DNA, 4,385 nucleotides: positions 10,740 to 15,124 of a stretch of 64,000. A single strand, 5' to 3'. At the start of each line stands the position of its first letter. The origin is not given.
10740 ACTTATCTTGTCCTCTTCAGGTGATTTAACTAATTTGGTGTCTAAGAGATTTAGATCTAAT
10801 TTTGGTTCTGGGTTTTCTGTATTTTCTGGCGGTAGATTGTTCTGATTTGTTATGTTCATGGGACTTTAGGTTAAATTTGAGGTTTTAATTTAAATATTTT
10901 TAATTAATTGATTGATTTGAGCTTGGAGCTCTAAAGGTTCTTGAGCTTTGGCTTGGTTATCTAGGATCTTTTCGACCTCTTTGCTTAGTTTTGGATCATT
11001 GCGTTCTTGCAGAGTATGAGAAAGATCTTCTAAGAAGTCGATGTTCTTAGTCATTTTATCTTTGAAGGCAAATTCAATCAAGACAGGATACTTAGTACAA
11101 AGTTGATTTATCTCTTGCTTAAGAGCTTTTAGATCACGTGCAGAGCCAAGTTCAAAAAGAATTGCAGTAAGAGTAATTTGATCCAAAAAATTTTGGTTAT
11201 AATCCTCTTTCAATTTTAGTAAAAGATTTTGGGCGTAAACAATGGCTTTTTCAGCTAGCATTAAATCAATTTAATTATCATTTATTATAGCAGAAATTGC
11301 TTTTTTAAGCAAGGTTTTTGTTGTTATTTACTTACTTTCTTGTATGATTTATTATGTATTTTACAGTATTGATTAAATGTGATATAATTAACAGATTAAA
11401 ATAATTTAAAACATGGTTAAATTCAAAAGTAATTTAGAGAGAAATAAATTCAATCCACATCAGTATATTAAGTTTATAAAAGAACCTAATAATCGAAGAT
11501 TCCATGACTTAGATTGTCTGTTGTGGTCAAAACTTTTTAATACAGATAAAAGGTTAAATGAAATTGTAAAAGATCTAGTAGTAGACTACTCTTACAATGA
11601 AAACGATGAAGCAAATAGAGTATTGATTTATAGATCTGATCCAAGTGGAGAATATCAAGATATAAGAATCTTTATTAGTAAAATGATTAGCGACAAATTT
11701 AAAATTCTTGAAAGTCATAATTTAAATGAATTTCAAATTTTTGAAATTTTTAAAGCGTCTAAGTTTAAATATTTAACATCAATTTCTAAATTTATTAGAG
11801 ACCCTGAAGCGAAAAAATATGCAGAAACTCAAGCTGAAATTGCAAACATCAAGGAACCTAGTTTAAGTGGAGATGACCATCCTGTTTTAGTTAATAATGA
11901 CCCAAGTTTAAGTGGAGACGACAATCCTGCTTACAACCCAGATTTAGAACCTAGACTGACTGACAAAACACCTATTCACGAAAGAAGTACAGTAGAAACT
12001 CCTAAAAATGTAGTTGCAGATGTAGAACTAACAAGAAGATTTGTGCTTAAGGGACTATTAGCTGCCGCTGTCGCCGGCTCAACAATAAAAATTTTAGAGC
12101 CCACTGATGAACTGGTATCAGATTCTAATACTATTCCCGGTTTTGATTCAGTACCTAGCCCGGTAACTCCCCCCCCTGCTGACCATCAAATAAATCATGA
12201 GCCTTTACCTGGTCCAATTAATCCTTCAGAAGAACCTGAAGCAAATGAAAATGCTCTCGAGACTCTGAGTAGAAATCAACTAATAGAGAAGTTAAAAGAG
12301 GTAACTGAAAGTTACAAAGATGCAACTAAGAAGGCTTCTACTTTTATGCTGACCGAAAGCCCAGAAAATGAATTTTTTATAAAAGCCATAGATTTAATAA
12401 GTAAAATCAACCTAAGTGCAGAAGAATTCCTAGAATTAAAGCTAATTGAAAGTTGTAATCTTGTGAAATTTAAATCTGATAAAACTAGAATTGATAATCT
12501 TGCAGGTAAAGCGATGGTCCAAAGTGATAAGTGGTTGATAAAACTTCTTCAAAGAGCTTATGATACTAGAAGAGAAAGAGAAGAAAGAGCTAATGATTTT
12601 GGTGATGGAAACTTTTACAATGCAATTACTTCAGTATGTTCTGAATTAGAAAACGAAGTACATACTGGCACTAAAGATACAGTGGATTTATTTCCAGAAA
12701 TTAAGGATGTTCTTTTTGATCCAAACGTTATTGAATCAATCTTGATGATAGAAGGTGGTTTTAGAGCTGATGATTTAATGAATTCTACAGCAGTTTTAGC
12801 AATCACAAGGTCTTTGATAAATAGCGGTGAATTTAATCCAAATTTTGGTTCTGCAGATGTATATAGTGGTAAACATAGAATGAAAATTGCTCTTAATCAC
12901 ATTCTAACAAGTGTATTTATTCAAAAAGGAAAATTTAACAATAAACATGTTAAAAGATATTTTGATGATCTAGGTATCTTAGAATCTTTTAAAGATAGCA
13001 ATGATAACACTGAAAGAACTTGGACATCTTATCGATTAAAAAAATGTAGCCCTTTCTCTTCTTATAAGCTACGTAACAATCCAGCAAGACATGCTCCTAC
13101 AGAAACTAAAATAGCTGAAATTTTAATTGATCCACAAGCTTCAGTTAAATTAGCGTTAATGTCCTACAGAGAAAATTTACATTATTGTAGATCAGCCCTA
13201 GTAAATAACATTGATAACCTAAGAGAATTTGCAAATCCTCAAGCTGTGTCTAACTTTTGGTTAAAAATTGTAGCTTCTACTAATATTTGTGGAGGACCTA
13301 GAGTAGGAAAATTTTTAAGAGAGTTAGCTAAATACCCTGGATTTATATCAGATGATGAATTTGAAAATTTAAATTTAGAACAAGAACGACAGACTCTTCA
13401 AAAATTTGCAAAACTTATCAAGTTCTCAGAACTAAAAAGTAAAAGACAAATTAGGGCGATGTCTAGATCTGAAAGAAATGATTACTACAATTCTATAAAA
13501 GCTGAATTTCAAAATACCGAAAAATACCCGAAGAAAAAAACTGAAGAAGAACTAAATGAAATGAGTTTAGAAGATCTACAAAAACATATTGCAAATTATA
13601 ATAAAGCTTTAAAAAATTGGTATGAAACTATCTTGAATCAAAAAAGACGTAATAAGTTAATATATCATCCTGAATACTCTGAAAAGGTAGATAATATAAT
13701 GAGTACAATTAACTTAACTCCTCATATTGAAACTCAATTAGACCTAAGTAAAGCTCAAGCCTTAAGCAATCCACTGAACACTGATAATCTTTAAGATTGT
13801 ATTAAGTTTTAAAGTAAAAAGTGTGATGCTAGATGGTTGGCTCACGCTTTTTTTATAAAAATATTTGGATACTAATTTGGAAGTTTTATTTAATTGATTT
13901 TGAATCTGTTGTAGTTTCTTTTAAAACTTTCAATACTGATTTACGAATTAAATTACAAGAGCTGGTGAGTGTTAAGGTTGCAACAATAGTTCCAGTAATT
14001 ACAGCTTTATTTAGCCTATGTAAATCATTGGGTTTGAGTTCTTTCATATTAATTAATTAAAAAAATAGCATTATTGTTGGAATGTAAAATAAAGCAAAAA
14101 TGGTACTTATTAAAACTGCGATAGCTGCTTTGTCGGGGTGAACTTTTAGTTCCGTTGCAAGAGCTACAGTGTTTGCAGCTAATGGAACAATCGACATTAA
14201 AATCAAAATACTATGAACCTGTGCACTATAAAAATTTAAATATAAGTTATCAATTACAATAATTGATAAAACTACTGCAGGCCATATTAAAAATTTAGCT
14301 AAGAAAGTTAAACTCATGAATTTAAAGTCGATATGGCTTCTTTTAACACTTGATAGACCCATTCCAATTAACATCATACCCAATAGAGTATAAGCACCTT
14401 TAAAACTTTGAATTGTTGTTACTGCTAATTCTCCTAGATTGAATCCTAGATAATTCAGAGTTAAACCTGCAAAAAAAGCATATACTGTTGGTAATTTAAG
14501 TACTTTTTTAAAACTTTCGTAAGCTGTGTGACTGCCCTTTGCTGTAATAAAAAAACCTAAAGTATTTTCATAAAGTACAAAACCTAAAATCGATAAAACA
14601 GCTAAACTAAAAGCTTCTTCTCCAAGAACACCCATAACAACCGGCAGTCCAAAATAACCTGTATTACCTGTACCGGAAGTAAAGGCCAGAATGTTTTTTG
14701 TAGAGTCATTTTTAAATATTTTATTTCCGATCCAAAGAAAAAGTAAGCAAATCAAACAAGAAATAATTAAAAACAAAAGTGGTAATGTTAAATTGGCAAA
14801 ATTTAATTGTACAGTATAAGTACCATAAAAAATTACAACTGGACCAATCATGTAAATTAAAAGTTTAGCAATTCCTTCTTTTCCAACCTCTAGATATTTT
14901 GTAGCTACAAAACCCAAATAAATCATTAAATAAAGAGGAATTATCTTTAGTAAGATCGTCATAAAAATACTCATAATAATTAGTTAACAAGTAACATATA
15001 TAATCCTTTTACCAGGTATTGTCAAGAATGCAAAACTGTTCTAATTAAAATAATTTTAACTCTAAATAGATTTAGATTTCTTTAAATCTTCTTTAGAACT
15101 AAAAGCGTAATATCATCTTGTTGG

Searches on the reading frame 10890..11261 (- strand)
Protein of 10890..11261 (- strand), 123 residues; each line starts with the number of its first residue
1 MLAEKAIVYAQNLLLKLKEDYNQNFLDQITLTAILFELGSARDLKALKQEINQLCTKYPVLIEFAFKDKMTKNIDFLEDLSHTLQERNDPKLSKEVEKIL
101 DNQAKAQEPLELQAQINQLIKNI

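Call 8: search_protein_families(library=pfam, proteins=[window:10890-11261:-], max_evalue=0.001)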
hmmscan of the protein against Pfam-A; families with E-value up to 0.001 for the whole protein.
window:10890-11261:- (123 aa): 0 families

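Call 61: search_protein_families(library=ncbifam, proteins=[window:10890-11261:-], max_evalue=0.05)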
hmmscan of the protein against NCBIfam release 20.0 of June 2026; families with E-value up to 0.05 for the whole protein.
window:10890-11261:- (123 aa): 0 families

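Call 80: find_encoding_contigs(protein=window:10890-11261:-, flank=10000, max_places=10)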
Protein window:10890-11261:- (123 aa): 14 contigs read that carry it; 10 places shown.
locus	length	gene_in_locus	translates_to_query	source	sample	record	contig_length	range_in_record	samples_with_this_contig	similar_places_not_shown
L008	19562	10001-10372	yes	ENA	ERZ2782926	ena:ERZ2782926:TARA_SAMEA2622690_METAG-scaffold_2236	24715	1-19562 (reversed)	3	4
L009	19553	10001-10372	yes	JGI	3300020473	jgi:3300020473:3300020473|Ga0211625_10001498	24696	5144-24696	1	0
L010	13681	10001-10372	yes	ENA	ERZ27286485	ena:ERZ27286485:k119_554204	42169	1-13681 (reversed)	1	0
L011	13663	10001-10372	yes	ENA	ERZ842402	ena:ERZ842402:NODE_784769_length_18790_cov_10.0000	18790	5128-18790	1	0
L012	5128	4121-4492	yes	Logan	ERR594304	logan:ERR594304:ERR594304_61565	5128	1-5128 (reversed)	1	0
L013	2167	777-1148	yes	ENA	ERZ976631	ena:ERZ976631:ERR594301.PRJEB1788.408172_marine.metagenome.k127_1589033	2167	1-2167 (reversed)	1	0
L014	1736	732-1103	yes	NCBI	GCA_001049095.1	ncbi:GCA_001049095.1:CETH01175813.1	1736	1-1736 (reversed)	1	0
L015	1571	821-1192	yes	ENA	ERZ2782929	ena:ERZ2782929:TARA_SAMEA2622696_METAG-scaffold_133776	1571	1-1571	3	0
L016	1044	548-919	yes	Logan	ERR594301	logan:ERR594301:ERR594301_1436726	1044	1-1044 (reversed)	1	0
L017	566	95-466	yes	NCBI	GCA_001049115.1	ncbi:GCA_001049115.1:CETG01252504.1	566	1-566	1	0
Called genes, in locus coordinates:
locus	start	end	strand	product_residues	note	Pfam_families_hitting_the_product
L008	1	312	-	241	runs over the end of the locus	PF00753:Lactamase_B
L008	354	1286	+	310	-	PF07136:DUF1385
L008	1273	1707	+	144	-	PF00692:dUTPase, PF22769:DCD (weak)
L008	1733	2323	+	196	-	PF02223:Thymidylate_kin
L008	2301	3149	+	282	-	PF00763:THF_DHG_CYH, PF02882:THF_DHG_CYH_C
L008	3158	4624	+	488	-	PF00496:SBP_bac_5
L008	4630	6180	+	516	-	PF00672:HAMP, PF07228:SpoIIE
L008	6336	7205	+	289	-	PF03547:Mem_trans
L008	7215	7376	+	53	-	-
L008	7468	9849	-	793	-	-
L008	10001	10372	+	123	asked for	-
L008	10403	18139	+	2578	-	PF13599:Pentapeptide_4, PF00805:Pentapeptide, PF00805:Pentapeptide, PF00805:Pentapeptide, PF00805:Pentapeptide, PF13599:Pentapeptide_4, PF00805:Pentapeptide, PF00805:Pentapeptide, +7 more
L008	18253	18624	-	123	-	-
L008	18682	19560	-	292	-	?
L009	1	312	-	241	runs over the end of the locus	PF00753:Lactamase_B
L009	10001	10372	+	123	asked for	-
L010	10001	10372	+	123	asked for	-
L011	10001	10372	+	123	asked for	-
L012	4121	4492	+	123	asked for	-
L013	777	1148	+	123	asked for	-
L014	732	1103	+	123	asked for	-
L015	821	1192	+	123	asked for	-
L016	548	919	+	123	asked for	-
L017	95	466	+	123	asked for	-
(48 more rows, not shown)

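Call 87: search_protein_families(library=padloc, proteins=[window:10890-11261:-], max_evalue=0.01)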
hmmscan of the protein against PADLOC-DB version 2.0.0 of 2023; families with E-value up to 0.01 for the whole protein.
window:10890-11261:- (123 aa): 0 families

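Call 88: search_protein_families(library=phrogs, proteins=[window:10890-11261:-], max_evalue=0.01)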
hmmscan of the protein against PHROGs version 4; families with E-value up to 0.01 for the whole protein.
window:10890-11261:- (123 aa): 0 families

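Call 102: search_protein_families(library=pfam, proteins=[window:10890-11261:-], max_evalue=5)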
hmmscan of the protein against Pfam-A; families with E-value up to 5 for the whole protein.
window:10890-11261:- (123 aa): 7 families
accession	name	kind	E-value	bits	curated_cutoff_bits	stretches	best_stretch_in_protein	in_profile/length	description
PF02536.19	mTERF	-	0.013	14.8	23.1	1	41-100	159-209/314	mTERF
PF11149.13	DUF2924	-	0.059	14.1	31.2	1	47-114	7-73/135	Protein of unknown function (DUF2924)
PF25594.1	GldB_lipo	-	0.069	13.2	27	1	45-111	28-95/309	Gliding motility protein GldB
PF00615.24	RGS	-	0.072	13.9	23.9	1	61-120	15-76/117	Regulator of G protein signaling domain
PF01432.26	Peptidase_M3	-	0.075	12.8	27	1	56-106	49-99/457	Peptidase family M3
PF00195.25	Chal_sti_synt_N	-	0.15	11.9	27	1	13-100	15-103/225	Chalcone and stilbene synthases, N-terminal domain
PF04089.19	BRICHOS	-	0.23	12.2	25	1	41-60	70-89/91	BRICHOS domain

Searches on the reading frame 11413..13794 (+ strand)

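Call 8: search_protein_families(library=pfam, proteins=[window:11413-13794:+], max_evalue=0.001)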
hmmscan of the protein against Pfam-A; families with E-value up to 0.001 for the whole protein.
window:11413-13794:+ (793 aa): 0 families

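Call 61: search_protein_families(library=ncbifam, proteins=[window:11413-13794:+], max_evalue=0.05)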
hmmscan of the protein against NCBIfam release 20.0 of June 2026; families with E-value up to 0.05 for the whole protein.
window:11413-13794:+ (793 aa): 0 families

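Call 87: search_protein_families(library=padloc, proteins=[window:11413-13794:+], max_evalue=0.01)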
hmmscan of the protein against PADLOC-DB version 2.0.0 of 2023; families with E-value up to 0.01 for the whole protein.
window:11413-13794:+ (793 aa): 0 families

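Call 88: search_protein_families(library=phrogs, proteins=[window:11413-13794:+], max_evalue=0.01)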
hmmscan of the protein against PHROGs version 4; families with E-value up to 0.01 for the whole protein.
window:11413-13794:+ (793 aa): 0 families

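Call 102: search_protein_families(library=pfam, proteins=[window:11413-13794:+], max_evalue=5)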
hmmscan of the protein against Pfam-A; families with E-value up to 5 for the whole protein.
window:11413-13794:+ (793 aa): 3 families
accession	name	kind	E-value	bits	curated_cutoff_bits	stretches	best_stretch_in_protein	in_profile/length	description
PF10934.14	Sheath_initiator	-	0.029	14.9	32.9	1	716-765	9-58/104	Contractile injection system sheath initiator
PF15565.11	Imm30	-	0.085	13.4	27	1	272-309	8-45/98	Immunity protein 30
PF23768.1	DUF7167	-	0.71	10.5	24.4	0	618-667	4-44/60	Domain of unknown function (DUF7167)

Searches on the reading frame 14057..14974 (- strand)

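Call 8: search_protein_families(library=pfam, proteins=[window:14057-14974:-], max_evalue=0.001)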
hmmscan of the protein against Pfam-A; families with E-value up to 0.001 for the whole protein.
window:14057-14974:- (305 aa): 1 family
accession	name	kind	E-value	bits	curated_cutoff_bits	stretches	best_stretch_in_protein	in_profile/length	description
PF03547.23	Mem_trans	-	1.3e-14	54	25.7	2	7-132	2-137/343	Membrane transport protein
